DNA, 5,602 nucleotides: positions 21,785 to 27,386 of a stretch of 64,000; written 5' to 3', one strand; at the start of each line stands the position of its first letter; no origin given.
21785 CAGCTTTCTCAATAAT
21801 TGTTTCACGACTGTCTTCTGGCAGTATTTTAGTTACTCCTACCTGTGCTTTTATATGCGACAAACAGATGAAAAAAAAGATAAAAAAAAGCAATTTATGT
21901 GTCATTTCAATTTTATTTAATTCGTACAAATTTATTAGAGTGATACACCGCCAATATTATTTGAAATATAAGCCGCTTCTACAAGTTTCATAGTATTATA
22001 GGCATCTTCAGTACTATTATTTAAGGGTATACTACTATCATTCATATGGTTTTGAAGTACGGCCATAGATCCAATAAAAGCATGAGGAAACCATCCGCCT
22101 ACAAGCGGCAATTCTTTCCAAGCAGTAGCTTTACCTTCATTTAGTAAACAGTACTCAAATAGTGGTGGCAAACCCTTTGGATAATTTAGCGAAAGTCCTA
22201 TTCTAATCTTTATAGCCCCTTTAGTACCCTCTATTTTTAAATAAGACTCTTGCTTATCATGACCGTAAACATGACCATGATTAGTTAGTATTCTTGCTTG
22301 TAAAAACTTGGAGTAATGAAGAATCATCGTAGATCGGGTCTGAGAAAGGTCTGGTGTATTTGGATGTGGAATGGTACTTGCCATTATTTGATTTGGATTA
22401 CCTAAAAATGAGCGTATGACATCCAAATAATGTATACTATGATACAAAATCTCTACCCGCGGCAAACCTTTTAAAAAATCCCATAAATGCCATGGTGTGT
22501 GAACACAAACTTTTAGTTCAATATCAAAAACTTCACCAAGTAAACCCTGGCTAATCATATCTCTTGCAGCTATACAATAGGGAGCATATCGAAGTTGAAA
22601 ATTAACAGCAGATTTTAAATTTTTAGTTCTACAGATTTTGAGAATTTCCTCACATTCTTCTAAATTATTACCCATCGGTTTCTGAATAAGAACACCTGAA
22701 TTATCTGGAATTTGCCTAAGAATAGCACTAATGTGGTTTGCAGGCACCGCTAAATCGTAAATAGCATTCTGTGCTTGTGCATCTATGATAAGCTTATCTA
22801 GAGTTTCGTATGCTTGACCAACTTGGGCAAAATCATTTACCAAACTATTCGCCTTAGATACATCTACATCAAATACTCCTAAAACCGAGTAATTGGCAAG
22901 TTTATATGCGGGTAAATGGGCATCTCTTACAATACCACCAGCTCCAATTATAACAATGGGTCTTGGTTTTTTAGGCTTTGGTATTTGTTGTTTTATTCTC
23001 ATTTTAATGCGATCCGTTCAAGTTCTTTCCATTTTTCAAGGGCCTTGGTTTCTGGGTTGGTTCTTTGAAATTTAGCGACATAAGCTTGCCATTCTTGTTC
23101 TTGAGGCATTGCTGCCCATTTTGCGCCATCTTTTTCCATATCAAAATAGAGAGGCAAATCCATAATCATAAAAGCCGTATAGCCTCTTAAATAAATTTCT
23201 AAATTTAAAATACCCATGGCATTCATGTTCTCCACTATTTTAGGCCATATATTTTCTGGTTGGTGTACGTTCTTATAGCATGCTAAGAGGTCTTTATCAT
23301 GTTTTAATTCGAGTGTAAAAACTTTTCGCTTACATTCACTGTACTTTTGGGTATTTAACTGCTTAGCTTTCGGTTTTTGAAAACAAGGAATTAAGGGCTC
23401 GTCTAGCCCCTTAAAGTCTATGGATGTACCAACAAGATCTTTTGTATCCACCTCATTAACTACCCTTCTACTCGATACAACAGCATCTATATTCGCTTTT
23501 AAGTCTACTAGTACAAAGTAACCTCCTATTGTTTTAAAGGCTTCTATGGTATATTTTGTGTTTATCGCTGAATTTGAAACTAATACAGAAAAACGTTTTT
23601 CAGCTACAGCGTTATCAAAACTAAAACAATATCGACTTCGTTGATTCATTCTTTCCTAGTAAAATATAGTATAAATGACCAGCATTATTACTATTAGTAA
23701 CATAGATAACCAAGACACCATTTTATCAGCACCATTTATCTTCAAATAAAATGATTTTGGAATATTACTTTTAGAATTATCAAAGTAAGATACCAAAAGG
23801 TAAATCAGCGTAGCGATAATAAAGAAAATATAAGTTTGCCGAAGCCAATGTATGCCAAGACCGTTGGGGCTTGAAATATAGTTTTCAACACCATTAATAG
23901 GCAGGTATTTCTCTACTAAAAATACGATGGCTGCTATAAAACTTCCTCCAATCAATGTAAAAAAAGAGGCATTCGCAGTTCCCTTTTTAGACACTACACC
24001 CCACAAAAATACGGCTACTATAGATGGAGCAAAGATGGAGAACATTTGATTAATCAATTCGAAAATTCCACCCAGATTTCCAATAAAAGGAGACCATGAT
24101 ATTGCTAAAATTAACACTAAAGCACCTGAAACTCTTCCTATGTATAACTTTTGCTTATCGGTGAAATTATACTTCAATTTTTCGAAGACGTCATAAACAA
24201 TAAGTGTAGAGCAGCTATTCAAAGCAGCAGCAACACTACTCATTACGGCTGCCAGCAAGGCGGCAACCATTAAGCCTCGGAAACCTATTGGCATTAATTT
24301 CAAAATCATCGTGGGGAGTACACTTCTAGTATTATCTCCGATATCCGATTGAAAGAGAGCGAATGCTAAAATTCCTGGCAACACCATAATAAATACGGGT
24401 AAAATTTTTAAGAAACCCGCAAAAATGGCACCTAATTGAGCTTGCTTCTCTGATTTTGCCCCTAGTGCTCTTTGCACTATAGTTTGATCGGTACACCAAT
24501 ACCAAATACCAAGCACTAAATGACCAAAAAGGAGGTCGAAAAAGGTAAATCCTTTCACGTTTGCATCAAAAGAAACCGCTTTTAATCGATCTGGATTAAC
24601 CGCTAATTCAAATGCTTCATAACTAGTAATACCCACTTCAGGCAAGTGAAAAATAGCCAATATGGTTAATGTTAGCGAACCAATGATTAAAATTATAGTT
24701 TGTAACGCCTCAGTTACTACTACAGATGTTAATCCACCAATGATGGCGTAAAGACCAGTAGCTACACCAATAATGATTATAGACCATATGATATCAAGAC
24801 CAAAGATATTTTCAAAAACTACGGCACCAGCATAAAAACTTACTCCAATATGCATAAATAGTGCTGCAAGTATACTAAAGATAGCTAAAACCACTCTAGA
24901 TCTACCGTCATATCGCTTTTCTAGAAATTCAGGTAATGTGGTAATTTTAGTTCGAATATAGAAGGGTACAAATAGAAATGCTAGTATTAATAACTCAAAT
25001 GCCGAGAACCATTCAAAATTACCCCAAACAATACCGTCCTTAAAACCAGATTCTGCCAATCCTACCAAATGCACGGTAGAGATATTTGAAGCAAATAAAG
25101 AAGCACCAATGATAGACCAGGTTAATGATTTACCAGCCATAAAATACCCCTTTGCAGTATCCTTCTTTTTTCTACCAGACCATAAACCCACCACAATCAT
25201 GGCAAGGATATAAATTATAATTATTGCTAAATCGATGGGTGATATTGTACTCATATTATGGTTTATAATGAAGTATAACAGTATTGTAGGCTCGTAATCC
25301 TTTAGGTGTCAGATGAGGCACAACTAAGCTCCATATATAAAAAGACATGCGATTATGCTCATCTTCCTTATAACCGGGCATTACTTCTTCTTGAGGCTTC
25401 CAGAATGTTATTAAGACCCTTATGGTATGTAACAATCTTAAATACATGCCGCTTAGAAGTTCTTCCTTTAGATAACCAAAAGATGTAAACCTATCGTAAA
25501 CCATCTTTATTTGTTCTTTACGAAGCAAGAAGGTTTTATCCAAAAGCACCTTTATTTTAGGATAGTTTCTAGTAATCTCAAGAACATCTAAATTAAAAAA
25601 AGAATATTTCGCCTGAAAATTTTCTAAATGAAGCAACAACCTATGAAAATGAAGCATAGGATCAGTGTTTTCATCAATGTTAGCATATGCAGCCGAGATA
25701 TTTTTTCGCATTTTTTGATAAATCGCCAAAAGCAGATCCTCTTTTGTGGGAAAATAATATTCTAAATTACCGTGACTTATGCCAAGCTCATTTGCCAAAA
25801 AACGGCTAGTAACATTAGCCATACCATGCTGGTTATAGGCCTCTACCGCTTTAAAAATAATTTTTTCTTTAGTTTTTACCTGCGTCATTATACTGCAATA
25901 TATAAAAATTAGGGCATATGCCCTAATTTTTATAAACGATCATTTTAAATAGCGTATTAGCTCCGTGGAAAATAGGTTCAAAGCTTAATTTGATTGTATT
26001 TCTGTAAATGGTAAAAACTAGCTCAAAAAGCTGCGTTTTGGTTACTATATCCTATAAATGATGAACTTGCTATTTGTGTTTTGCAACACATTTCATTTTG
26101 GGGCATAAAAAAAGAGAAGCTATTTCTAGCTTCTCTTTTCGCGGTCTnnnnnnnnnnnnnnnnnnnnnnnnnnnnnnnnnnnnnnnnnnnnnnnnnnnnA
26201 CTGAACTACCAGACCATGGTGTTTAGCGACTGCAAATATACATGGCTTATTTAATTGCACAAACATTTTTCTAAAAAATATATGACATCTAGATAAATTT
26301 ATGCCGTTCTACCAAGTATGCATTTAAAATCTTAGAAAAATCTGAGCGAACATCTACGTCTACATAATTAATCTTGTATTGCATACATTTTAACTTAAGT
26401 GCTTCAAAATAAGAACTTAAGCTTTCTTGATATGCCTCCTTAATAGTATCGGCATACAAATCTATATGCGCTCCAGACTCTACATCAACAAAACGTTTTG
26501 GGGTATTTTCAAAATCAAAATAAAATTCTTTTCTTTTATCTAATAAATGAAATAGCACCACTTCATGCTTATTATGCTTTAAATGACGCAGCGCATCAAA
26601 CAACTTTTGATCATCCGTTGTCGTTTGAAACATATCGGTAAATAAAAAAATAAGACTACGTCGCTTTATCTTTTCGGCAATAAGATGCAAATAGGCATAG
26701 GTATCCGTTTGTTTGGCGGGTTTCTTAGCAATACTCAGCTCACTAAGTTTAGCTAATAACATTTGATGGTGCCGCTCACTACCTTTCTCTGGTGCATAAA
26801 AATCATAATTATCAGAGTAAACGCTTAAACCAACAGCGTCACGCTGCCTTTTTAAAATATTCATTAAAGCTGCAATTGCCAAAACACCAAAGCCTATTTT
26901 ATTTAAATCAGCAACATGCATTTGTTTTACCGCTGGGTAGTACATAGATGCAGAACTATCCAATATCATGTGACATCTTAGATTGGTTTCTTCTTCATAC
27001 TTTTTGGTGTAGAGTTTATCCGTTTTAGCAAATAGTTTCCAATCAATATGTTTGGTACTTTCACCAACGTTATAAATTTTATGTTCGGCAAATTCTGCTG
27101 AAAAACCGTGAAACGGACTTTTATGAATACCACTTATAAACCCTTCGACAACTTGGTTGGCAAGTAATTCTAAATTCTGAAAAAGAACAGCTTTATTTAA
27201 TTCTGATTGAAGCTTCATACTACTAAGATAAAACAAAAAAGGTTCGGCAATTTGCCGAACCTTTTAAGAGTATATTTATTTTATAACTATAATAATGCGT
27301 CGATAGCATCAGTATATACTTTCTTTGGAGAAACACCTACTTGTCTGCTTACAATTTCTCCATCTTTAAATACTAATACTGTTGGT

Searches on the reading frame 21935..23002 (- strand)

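Call 11: search_protein_families(library=pfam, proteins=[window:21935-23002:-])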
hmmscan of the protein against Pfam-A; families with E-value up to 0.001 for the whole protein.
window:21935-23002:- (355 aa): 3 families
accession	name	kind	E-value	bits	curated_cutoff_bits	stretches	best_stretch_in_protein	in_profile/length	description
PF01408.29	GFO_IDH_MocA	-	7.1e-09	36.8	24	1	16-135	3-120/120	Oxidoreductase family, NAD-binding Rossmann fold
PF22725.1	GFO_IDH_MocA_C3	-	9.6e-08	32.5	27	1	145-264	3-123/124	GFO/IDH/MocA C-terminal domain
PF02894.22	GFO_IDH_MocA_C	-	5.6e-07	30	22.9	1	147-267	1-130/218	Oxidoreductase family, C-terminal alpha/beta domain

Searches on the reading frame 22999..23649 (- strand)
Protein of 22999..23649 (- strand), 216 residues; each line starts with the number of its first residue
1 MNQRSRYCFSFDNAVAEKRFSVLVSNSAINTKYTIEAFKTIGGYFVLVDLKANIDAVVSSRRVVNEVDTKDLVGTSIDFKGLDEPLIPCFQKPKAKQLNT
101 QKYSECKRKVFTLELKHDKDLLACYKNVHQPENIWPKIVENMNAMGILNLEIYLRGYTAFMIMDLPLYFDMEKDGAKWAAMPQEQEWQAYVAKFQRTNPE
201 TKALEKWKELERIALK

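Call 11: search_protein_families(library=pfam, proteins=[window:22999-23649:-])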
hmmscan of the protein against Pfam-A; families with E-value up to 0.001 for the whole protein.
window:22999-23649:- (216 aa): 1 family
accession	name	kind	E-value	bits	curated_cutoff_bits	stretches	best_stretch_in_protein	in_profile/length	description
PF05336.19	rhaM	-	1.5e-19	70.6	23.4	1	108-213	1-102/105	L-rhamnose mutarotase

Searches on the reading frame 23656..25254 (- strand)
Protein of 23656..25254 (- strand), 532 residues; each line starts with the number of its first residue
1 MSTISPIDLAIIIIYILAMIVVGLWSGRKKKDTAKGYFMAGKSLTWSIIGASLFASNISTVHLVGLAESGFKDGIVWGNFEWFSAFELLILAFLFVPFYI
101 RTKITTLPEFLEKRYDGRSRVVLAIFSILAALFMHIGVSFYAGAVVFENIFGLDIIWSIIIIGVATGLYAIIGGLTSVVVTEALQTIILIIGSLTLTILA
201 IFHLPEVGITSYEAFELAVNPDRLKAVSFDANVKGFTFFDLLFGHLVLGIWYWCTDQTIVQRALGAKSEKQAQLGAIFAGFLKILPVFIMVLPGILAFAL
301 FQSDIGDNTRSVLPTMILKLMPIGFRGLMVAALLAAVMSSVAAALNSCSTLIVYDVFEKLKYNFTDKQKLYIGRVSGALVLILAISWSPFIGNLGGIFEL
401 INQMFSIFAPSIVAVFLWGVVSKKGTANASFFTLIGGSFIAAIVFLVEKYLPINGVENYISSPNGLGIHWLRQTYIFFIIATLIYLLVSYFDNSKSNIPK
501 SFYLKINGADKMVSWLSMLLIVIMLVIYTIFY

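Call 11: search_protein_families(library=pfam, proteins=[window:23656-25254:-])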
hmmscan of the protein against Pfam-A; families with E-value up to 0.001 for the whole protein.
window:23656-25254:- (532 aa): 1 family
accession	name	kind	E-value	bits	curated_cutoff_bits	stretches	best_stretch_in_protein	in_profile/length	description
PF00474.23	SSF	-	1.4e-72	245.3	22.8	1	37-437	1-406/406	Sodium:solute symporter family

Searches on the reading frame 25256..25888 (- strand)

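Call 11: search_protein_families(library=pfam, proteins=[window:25256-25888:-])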
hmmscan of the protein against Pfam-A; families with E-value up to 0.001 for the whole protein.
window:25256-25888:- (210 aa): 2 families
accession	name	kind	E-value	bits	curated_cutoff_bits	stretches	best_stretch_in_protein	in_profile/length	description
PF13972.11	TetR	-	6.5e-17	62.1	25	1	60-201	2-144/144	Bacterial transcriptional repressor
PF00440.29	TetR_N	-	1.7e-09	37.8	24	1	11-56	2-47/47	Bacterial regulatory proteins, tetR family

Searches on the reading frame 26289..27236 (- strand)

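Call 11: search_protein_families(library=pfam, proteins=[window:26289-27236:-])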
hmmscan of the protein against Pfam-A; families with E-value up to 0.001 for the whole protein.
window:26289-27236:- (315 aa): 2 families
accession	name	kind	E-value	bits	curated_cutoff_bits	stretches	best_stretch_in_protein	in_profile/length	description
PF01882.25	DUF58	-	4.5e-29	101.6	23.4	1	52-272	2-209/216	Protein of unknown function DUF58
PF13519.12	VWA_2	-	1.4e-05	26.1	27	1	90-202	3-106/107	von Willebrand factor type A domain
